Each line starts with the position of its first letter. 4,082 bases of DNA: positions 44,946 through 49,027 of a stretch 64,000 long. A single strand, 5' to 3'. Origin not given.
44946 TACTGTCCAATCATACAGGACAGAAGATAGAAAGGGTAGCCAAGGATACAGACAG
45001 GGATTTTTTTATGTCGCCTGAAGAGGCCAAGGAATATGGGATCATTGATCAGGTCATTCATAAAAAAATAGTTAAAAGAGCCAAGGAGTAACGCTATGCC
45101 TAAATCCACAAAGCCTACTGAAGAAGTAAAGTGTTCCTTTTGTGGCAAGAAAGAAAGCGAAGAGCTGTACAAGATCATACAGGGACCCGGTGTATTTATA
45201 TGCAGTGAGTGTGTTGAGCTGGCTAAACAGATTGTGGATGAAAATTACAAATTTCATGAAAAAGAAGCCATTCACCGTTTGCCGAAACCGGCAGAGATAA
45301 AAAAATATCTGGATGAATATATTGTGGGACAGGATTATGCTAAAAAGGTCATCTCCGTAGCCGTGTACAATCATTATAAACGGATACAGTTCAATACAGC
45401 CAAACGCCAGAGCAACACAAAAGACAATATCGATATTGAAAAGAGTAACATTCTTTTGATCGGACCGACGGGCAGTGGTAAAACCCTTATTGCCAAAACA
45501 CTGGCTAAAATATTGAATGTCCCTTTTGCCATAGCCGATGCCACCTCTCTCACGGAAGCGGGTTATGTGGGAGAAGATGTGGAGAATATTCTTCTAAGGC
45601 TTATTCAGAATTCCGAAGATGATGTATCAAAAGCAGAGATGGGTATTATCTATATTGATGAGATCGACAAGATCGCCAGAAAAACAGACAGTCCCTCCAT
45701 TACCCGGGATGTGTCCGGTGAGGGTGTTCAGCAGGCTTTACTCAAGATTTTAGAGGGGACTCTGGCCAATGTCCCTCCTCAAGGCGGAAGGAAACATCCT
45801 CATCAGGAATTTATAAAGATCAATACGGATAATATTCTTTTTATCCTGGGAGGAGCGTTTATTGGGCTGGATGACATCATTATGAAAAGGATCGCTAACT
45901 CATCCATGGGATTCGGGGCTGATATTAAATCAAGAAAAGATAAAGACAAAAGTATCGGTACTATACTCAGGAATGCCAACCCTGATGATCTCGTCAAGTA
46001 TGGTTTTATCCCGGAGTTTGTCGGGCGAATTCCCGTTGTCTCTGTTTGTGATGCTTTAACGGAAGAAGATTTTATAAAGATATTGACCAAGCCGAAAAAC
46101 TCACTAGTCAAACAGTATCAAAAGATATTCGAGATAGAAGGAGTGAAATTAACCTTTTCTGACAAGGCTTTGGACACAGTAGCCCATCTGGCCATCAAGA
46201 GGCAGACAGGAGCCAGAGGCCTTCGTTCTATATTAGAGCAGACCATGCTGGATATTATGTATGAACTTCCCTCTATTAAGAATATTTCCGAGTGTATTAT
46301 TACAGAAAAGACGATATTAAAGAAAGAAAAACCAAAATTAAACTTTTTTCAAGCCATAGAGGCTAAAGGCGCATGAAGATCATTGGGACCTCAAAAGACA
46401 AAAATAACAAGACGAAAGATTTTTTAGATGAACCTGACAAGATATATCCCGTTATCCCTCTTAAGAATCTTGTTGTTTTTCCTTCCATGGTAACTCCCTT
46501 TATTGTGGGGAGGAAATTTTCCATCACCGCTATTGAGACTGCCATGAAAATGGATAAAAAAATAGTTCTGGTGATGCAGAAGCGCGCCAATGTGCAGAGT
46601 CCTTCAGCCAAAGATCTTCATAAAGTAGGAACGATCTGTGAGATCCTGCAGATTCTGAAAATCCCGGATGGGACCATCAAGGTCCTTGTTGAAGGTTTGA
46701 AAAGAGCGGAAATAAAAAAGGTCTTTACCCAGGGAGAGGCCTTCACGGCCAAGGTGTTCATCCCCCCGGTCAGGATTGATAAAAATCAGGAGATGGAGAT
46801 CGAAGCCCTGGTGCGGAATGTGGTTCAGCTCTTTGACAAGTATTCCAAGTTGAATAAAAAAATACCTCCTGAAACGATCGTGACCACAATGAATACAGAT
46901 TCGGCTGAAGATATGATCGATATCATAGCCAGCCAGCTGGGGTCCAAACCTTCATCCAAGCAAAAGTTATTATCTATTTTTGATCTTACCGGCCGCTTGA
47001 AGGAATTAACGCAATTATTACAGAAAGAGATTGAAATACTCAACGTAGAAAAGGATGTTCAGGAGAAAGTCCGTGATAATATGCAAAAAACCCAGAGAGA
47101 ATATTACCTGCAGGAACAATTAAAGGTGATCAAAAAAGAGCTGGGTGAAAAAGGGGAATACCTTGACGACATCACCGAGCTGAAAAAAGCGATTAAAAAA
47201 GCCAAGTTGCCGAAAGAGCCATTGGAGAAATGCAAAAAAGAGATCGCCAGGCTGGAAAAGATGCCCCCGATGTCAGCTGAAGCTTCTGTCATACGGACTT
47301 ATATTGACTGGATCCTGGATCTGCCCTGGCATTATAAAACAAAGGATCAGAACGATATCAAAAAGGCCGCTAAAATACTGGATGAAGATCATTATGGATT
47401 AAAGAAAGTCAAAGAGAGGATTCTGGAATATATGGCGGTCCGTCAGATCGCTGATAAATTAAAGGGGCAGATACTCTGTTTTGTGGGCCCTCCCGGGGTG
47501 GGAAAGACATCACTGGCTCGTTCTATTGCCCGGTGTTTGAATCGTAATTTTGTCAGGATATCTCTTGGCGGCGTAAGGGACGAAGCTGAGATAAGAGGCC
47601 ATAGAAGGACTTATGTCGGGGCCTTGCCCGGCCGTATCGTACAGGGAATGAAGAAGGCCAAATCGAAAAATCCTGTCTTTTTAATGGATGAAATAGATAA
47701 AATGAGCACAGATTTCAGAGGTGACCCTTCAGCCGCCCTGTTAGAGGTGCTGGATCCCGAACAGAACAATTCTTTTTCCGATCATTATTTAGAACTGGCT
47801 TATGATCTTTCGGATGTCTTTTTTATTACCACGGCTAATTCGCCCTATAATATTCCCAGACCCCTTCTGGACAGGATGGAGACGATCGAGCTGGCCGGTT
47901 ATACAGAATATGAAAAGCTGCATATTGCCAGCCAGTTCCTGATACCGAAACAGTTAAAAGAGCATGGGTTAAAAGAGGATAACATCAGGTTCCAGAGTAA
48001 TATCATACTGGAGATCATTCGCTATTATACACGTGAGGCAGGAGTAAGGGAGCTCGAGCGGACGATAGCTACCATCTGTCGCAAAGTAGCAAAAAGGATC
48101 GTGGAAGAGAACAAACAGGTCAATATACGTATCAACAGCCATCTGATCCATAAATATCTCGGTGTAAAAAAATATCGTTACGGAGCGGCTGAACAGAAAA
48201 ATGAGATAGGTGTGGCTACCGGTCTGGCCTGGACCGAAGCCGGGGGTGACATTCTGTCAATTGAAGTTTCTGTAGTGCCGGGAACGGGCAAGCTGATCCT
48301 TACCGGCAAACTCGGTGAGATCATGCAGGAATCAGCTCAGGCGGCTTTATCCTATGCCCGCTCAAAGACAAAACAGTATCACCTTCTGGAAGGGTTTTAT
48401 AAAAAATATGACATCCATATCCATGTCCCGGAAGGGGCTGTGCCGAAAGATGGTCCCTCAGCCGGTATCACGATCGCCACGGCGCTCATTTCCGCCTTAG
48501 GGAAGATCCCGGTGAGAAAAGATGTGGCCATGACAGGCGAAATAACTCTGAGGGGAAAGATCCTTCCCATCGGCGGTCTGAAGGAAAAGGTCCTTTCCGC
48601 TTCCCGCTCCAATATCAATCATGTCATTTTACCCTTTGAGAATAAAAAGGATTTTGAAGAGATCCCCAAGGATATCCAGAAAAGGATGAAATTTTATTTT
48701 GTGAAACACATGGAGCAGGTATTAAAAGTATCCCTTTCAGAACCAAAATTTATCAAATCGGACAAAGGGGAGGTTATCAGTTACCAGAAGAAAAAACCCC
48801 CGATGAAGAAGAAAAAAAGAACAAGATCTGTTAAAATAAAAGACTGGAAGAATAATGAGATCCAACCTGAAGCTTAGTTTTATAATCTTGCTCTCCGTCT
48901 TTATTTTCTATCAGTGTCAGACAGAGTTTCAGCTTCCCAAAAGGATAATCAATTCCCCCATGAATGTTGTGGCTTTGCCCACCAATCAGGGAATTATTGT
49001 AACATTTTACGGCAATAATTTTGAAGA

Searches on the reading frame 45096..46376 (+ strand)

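Call 55: search_protein_families(library=pfam, proteins=[window:45096-46376:+], max_evalue=0.00001)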
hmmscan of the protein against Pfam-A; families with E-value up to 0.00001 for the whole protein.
window:45096-46376:+ (426 aa): 6 families
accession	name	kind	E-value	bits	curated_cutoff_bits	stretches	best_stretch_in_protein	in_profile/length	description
PF07724.20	AAA_2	-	5.4e-33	114.8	27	1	115-314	2-165/166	AAA domain (Cdc48 subfamily)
PF00004.35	AAA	-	7.3e-16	59.2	21.2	1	119-225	1-98/131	ATPase family associated with various cellular activities (AAA)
PF06689.19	zf-C4_ClpX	-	9.9e-14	51.4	27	1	12-49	2-39/39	ClpX C4-type zinc finger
PF10431.15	ClpB_D2-small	-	3.7e-12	46.6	21.9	1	321-398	1-74/81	C-terminal, D2-small domain, of ClpB protein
PF01078.27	Mg_chelatase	-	1.7e-06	28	20.3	0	116-141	22-47/207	Magnesium chelatase, subunit ChlI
PF07728.20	AAA_5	-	8.4e-06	26.3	22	0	118-196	1-81/139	AAA domain (dynein-related subfamily)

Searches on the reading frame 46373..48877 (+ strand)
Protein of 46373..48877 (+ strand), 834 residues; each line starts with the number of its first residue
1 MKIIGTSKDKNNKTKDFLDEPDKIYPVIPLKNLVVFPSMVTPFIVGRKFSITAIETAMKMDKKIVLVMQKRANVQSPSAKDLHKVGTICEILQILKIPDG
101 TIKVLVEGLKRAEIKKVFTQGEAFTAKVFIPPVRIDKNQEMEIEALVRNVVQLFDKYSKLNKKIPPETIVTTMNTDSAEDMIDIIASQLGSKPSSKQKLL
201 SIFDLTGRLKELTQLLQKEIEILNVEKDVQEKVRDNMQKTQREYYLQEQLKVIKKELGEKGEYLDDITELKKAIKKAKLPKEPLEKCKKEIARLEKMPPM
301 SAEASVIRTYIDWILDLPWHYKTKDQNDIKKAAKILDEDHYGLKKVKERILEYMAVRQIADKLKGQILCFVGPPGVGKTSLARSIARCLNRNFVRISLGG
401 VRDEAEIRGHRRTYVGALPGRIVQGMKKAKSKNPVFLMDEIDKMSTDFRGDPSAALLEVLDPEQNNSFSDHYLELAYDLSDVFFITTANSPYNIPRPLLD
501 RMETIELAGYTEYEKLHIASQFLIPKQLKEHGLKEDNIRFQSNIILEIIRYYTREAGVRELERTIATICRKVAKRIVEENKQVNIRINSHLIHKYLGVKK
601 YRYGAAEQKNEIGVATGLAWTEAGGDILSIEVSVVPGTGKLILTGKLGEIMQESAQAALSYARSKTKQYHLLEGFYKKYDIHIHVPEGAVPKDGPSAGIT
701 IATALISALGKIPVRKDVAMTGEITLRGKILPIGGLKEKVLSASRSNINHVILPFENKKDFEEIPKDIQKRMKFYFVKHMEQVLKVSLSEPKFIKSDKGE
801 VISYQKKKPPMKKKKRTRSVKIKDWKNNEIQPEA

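Call 55: search_protein_families(library=pfam, proteins=[window:46373-48877:+], max_evalue=0.00001)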
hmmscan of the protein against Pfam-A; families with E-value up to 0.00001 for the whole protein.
window:46373-48877:+ (834 aa): 8 families
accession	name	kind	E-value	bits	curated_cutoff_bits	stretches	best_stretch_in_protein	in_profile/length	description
PF05362.19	Lon_C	-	5.2e-92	307.5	21.1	1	587-789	2-204/205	Lon protease (S16) C-terminal proteolytic domain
PF02190.22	LON_substr_bdg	-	5.1e-49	167.4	28.7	1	25-218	2-200/200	ATP-dependent protease La (LON) substrate-binding domain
PF00004.35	AAA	-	6.1e-27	95.1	21.2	1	368-506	1-127/131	ATPase family associated with various cellular activities (AAA)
PF22667.2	Lon_lid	-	9.1e-24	83.3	27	1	529-582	1-54/57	Lon protease AAA+ ATPase lid domain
PF13541.12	ChlI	-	1.1e-09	38.6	27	1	630-757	1-121/121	Subunit ChlI of Mg-chelatase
PF07728.20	AAA_5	-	4.3e-08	33.7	22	1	368-500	2-137/139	AAA domain (dynein-related subfamily)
PF13401.12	AAA_22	-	3.2e-06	27.9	27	0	365-445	5-97/130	AAA domain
PF08298.17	AAA_PrkA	-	4e-06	26.6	25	1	325-392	46-112/358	PrkA AAA domain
